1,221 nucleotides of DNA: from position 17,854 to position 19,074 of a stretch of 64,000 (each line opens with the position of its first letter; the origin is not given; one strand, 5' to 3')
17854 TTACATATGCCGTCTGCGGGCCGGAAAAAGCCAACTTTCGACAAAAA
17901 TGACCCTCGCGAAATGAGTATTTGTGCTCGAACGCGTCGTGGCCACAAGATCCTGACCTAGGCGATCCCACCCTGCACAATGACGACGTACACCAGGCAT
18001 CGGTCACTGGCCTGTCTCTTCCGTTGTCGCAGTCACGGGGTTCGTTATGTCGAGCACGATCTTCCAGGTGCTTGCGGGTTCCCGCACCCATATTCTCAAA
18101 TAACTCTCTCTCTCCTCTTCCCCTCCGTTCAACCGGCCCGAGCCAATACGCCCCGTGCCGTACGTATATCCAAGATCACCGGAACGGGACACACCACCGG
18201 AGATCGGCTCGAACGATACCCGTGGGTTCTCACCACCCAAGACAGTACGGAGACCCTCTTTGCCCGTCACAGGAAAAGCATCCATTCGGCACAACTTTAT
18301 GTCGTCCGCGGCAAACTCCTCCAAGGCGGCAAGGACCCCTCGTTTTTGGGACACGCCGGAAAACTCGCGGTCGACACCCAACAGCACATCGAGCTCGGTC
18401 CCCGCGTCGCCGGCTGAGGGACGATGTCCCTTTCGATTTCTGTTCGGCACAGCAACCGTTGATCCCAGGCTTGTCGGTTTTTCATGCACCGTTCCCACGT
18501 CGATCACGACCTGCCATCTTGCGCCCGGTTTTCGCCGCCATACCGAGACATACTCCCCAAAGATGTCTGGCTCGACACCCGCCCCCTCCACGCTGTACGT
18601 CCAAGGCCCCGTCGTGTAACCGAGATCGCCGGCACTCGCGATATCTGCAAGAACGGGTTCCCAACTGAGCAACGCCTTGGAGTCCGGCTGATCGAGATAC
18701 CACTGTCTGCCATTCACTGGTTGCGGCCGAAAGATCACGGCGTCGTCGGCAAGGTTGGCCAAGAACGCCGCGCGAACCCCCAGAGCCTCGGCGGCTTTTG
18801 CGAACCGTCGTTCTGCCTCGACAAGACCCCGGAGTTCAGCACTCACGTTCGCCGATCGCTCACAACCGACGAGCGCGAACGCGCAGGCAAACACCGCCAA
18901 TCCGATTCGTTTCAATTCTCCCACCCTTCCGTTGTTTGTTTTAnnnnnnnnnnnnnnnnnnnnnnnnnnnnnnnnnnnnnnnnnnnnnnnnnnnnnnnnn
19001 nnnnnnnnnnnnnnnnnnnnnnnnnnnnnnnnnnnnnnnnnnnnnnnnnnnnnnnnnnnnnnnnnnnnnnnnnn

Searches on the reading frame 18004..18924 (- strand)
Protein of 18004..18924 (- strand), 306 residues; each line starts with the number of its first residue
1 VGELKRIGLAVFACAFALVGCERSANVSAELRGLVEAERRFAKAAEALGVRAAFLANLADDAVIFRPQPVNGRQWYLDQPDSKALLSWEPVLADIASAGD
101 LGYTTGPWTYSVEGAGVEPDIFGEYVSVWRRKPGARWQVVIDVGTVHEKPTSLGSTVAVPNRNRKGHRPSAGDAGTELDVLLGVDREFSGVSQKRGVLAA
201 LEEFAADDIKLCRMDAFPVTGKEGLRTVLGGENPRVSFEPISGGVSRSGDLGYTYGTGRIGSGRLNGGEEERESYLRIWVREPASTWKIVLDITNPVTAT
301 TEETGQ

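Call 10: search_protein_families(library=pfam, proteins=[window:18004-18924:-], max_evalue=0.001)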
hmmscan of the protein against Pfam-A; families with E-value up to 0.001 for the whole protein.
window:18004-18924:- (306 aa): 1 family
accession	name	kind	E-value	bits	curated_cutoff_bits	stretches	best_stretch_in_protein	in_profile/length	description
PF14534.12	DUF4440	-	5.8e-16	59.3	25.2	2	35-139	2-107/107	Domain of unknown function (DUF4440)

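Call 46: search_protein_families(library=ncbifam, proteins=[window:18004-18924:-], max_evalue=0.00001)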
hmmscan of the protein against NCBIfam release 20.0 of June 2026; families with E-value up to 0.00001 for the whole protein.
window:18004-18924:- (306 aa): 0 families
